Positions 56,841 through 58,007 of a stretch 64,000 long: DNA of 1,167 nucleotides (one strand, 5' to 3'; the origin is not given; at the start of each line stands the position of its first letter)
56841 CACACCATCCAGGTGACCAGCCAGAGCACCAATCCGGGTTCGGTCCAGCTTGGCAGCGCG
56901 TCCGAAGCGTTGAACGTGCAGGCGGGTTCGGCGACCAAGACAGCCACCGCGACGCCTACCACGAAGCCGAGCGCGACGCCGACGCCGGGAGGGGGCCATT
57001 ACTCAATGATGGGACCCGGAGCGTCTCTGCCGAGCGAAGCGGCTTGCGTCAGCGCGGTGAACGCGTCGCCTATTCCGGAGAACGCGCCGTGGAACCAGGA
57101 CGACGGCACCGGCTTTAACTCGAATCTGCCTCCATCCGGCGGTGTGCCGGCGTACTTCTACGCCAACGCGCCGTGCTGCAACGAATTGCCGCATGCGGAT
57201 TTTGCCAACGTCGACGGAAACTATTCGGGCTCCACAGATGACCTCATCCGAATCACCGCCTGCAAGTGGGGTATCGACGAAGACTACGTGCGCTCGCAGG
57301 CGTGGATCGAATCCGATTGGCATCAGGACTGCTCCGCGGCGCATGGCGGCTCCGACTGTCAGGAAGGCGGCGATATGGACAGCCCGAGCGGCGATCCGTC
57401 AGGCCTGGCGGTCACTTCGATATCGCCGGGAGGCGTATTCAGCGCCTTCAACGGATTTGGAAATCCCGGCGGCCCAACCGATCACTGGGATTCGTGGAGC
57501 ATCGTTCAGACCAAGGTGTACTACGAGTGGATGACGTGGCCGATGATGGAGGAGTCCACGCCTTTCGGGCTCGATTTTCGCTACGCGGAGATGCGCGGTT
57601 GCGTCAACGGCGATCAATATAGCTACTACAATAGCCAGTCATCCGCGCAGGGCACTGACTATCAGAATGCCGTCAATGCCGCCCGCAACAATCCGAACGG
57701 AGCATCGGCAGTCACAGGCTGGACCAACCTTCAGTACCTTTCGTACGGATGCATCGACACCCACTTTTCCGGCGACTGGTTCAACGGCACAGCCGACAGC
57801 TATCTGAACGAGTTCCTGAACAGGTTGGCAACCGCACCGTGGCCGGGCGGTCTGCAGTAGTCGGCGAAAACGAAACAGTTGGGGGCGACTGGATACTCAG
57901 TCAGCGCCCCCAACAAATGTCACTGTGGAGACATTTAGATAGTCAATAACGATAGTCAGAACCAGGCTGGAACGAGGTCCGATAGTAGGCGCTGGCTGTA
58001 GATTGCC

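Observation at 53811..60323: Three-gene family of secreted proteins assembled by domain shuffling; paralog C is a chimera of A and B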

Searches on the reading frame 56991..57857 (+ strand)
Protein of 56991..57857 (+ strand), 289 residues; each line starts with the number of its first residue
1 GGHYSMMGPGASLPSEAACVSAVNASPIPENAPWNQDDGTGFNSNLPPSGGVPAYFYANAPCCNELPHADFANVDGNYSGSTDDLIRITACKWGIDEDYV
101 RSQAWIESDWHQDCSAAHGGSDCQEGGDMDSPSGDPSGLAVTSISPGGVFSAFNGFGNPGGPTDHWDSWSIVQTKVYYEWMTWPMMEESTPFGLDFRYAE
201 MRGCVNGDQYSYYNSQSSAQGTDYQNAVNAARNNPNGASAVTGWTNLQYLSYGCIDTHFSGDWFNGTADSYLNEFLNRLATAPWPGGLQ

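Call 13: search_solved_structures(query=window:56991-57857:+, max_evalue=10, show_alignments=2)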
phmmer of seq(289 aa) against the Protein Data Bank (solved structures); distinct sequences matched with E-value up to 10: 0.

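Call 15: find_homologous_proteins(query=window:56991-57857:+, max_evalue=0.001)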
Query seq(289 aa) (289 aa): 90 proteins with E <= 0.001 among 524 candidates.
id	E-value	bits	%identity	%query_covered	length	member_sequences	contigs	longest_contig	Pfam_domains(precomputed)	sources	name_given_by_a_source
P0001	6.8e-183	625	88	100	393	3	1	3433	-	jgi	jgi:hypothetical protein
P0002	2.0e-174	597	86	99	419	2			-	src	-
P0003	2.0e-174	597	87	98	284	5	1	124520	-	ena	-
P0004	2.5e-170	584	82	100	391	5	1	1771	-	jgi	jgi:hypothetical protein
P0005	6.1e-168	576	83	100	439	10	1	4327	-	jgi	-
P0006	2.7e-162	557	80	99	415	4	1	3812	PF17957.8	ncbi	ncbi:MAG: Ig-like domain-containing protein [Candidatus Binataceae bacterium]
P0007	4.9e-149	514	75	97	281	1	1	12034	-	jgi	jgi:hypothetical protein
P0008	5.4e-148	510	75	99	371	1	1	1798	-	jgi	-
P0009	1.4e-145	502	72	99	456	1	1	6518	-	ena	-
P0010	6.0e-143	494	72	99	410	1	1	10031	PF17957.8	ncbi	-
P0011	1.7e-142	492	71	99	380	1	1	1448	-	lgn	-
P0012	1.3e-139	483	71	99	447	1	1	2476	-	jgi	jgi:hypothetical protein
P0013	3.2e-138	478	69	100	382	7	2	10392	-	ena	-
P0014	9.4e-137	473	68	99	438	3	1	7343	-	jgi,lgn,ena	-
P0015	1.4e-135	470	67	100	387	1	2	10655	-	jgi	jgi:hypothetical protein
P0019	2.3e-132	459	68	100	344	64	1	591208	-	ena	-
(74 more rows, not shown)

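Call 22: predict_structure(alignment_id=A2)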
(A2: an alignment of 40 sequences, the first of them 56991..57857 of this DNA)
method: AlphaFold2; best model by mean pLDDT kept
length: 289 residues; sequences in the alignment: 40
mean_pLDDT: 90.5   pTM: 0.90
mean pLDDT of the five models: 90.5, 89.5, 89.2, 88.0, 85.0
residues with pLDDT >= 90: 191; 70-90: 84; 50-70: 14; < 50: 0
segments of 3 or more residues with pLDDT < 50: none
pLDDT, mean of each block of 10 residues (from residue 1): 91 97 94 79 82 92 84 94 96 98 94 68 78 89 91 83 88 90 90 96 97 95 98 98 98 94 90 97 85
secondary structure, 60 per line:
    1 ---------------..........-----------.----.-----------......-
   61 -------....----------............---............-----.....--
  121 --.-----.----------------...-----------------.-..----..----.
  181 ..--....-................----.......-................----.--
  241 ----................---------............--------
elements in order: H16-25 H54-59 H68-71 H82-93 H97-108 H115-118 H185-188 H190-205 H210-216 H218-233 H246-260 H270-281

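Call 60: search_solved_structures(query=A2, max_evalue=10, show_alignments=2)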
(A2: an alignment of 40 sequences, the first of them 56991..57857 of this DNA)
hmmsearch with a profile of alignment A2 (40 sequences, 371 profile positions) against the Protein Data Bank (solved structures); distinct sequences matched with E-value up to 10: 0.

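Call 61: search_protein_families(library=pfam, alignment_id=A2, max_evalue=1)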
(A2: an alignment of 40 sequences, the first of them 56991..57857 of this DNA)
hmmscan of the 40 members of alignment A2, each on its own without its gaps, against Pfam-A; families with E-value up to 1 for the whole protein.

A. member 1, window:56991-57857:+ (289 aa): 0 families

B. families by the number of members that match (of 40 scanned): 16 families
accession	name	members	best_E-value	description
PF01832.25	Glucosaminidase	17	0.00054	Mannosyl-glycoprotein endo-beta-N-acetylglucosaminidase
PF17957.7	Big_7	8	8.5e-13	Bacterial Ig domain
PF25397.1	DUF7887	4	0.13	Domain of unknown function (DUF7887)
PF13681.11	PilX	2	0.014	Type IV pilus assembly protein PilX C-term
PF01464.25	SLT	2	0.12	Transglycosylase SLT domain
PF23677.1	YnaL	1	0.0049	Protein YnaL-like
PF14344.12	DUF4397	1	0.012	Domain of unknown function (DUF4397)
PF06832.18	BiPBP_C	1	0.035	Penicillin-Binding Protein C-terminus Family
PF18051.6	RPN1_C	1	0.044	26S proteasome non-ATPase regulatory subunit RPN1 C-terminal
PF25798.1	NED_Nanos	1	0.091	Nanos effector domain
PF10371.14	EKR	1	0.1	Domain of unknown function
PF24974.1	DUF7771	1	0.12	Domain of unknown function (DUF7771)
PF20622.4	Big_15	1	0.12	Bacterial Ig domain (Big_16)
PF05616.18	Neisseria_TspB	1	0.18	Neisseria meningitidis TspB protein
PF07538.16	ChW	1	0.36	Clostridial hydrophobic W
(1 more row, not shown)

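Call 68: search_protein_representatives(alignment_id=A2)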
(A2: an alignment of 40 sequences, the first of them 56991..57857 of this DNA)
Query: 40 sequences, 371 profile positions. Proteins with E-value up to 0.001 (for the whole library): 1438; up to 1e-10: 1070; up to 1e-30: 391. The best 150 are listed.
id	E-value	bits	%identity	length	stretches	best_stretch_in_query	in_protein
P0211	2.0e-166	570.2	-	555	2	11-370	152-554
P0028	3.3e-156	536.6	-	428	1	7-370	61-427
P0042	2.3e-148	510.8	-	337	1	78-371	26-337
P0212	1.2e-129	449.2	-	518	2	9-370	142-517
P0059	1.6e-122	425.7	-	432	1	13-368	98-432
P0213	1.4e-115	402.8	-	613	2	5-370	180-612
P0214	1.8e-114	399.3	-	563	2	2-369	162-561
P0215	4.5e-113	394.6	-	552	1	2-370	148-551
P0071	4.7e-108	378.1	-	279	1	91-370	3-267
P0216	3.2e-104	365.5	-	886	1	13-370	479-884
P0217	2.2e-103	362.7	-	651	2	2-369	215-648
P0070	1.1e-100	353.9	-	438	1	7-370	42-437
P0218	8.5e-99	347.6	-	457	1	3-370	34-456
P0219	1.3e-95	337.2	-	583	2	4-367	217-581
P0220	1.8e-95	336.7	-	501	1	5-359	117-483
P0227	1.1e-83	297.9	-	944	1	73-369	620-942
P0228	7.6e-82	291.9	-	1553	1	79-369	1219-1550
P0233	2.0e-79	283.9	-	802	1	73-366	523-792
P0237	9.1e-74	265.3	-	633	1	83-368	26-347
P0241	2.4e-70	254.0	-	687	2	33-368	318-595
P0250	8.0e-64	232.6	-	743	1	79-367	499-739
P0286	2.7e-47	178.1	-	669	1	78-369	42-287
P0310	3.6e-44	167.9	-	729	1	78-368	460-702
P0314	1.1e-43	166.2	-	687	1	75-369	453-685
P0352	2.1e-41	158.8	-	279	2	78-298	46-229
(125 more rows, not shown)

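Call 69: search_protein_families(library=pfam, proteins=[P0228, P0227, P0233, P0250, P0237, P0241, P0286, P0310, P0314, P0352], max_evalue=0.01)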
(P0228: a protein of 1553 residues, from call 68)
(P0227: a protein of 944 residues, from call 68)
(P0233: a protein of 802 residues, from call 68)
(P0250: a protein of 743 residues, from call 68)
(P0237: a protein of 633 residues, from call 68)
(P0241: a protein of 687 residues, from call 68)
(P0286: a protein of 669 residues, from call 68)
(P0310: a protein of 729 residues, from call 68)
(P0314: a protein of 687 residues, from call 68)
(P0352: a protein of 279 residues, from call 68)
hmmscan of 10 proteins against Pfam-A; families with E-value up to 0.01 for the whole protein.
P0228 (1553 aa): 0 families

P0227 (944 aa): 0 families

P0233 (802 aa): 1 family
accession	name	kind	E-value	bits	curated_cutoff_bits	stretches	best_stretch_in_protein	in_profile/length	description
PF04932.20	Wzy_C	-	1.8e-15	57.4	31.7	1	264-404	2-149/149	O-Antigen ligase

P0250 (743 aa): 1 family
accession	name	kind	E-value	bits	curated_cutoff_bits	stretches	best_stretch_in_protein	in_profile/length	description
PF04932.20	Wzy_C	-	2.5e-16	60.2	31.7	1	255-394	2-149/149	O-Antigen ligase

P0237 (633 aa): 9 families
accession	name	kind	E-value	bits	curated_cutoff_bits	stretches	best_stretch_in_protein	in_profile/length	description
PF01436.27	NHL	-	1.4e-20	72.6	20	3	439-466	1-28/28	NHL repeat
PF08450.18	SGL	-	1.7e-15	57.8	26.3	2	412-500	155-244/246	SMP-30/Gluconolactonase/LRE-like region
PF24684.1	Vgb_lyase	-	1.8e-09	37.3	50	1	437-558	94-209/290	Virginiamycin B lyase family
PF06739.17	SBBP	-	2.6e-07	30.9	20.5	0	578-595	17-34/38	Beta-propeller repeat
PF25021.1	TEN_NHL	-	4e-05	23.2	27.1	0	435-459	137-161/357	Teneurin NHL domain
PF07494.17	Reg_prop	-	9e-05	22.7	20.4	0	533-548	8-23/24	Two component regulator propeller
PF06977.17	SdiA-regulated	-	0.00059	19.5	21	0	491-546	180-239/249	SdiA-regulated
PF22701.2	Mala_s_1-like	-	0.0012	19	27.5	1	394-547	43-194/195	Mal s 1 allergenic protein-like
PF13449.12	Phytase-like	-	0.0033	17.8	27.6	0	406-478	21-106/284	Esterase-like activity of phytase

P0241 (687 aa): 8 families
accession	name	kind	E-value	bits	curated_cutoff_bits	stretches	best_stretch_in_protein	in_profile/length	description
PF22073.2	Cep192_D4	-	3.4e-19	69.5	35.5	3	54-132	13-95/112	Cep192 domain 4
PF15780.11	ASH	-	1e-18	67.8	27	3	40-131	3-90/98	Abnormal spindle-like microcephaly-assoc'd, ASPM-SPD-2-Hydin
PF17957.7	Big_7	-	1e-09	39.3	24.1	1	604-666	3-70/70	Bacterial Ig domain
PF22544.2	HYDIN_VesB_CFA65-like_Ig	-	3e-09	37.4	25.5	0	86-130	44-85/100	HYDIN/CFA65/VesB-like, Ig-like domain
PF12371.14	TMEM131_like_N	-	1.3e-05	25.7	28.8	0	153-233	3-82/84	Transmembrane protein 131-like N-terminal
PF24798.1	Ig-CFAP74_4th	-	8.5e-05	23.1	28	0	257-327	1-70/95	CFAP74 forth Ig-like domain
PF24507.1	Ig_CFAP65_4th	-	8.9e-05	23.3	27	0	201-250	29-76/76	CFAP65, fourth Ig-like domain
PF24771.2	Ig_CFAP74_1st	-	0.00091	20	29.2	0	299-333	48-81/97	CFAP74 first Ig-like domain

P0286 (669 aa): 1 family
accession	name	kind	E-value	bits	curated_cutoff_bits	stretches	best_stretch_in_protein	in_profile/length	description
PF00404.24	Dockerin_1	-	5e-06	27.1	22.9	1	619-663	1-52/57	Dockerin type I domain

P0310 (729 aa): 0 families

P0314 (687 aa): 1 family
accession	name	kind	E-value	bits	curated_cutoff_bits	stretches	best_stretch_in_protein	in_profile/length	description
PF00150.24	Cellulase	-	4.8e-21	75.9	23.5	1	70-332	7-269/272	Cellulase (glycosyl hydrolase family 5)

P0352 (279 aa): 0 families

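Call 73: find_encoding_contigs(protein=P0019, flank=8000, max_places=1)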
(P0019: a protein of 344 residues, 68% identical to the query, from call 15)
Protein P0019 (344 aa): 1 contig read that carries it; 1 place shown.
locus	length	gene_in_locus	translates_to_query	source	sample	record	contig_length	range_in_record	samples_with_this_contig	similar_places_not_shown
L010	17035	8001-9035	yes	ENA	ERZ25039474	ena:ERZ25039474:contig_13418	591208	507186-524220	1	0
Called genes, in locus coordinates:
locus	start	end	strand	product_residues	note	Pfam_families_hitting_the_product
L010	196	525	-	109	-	PF00174:Oxidored_molyb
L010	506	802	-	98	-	PF00174:Oxidored_molyb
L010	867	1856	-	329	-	PF00180:Iso_dh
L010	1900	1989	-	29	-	-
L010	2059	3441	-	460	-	PF13660:DUF4147, PF05161:MOFRL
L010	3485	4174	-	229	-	PF06026:Rib_5-P_isom_A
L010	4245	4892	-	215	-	PF01227:GTP_cyclohydroI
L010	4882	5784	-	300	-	PF02219:MTHFR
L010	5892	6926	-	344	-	PF01636:APH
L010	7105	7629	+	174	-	PF08534:Redoxin, PF00578:AhpC-TSA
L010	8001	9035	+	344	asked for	-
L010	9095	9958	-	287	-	PF01738:DLH (faint), PF02129:Peptidase_S15 (faint), PF12146:Hydrolase_4 (faint), PF00326:Peptidase_S9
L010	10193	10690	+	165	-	PF01502:PRA-CH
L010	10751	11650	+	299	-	PF01634:HisG, PF08029:HisG_C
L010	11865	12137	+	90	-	-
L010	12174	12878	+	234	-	PF02798:GST_N (weak), PF13409:GST_N_2, PF13417:GST_N_3, PF22041:GST_C_7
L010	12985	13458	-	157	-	PF00190:Cupin_1 (weak), PF07883:Cupin_2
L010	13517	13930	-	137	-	PF13622:4HBT_3 (weak), PF03061:4HBT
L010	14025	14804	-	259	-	PF00378:ECH_1, PF16113:ECH_2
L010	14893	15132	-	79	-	-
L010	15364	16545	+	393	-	PF02771:Acyl-CoA_dh_N (weak), PF08028:Acyl-CoA_dh_2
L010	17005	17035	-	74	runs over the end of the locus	PF02604:PhdYeFM_antitox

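Call 74: find_encoding_contigs(protein=P0003, flank=8000, max_places=1)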
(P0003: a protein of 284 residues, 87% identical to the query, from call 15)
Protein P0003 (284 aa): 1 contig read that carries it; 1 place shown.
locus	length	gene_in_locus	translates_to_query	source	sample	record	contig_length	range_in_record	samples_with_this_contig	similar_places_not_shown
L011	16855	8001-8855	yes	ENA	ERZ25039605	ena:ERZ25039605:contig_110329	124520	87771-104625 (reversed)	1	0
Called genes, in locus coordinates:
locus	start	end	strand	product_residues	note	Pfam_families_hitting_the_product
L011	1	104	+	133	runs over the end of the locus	PF00984:UDPG_MGDP_dh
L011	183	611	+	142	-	-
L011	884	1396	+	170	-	PF04932:Wzy_C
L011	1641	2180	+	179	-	PF01522:Polysacc_deac_1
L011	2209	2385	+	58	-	-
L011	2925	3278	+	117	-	-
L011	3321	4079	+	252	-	PF13489:Methyltransf_23 (weak), PF08241:Methyltransf_11, PF13649:Methyltransf_25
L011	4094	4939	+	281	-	PF00027:cNMP_binding, PF13545:HTH_Crp_2, PF12802:MarR_2 (faint)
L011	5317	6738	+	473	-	PF07602:DUF1565 (faint), PF22842:Pel9A-like_beta_helix, PF05048:NosD (faint), PF13229:Beta_helix (faint)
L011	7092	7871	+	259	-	PF17957:Big_7 (weak)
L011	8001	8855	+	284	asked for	-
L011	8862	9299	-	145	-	-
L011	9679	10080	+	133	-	-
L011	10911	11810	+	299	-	-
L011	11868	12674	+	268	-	PF00535:Glycos_transf_2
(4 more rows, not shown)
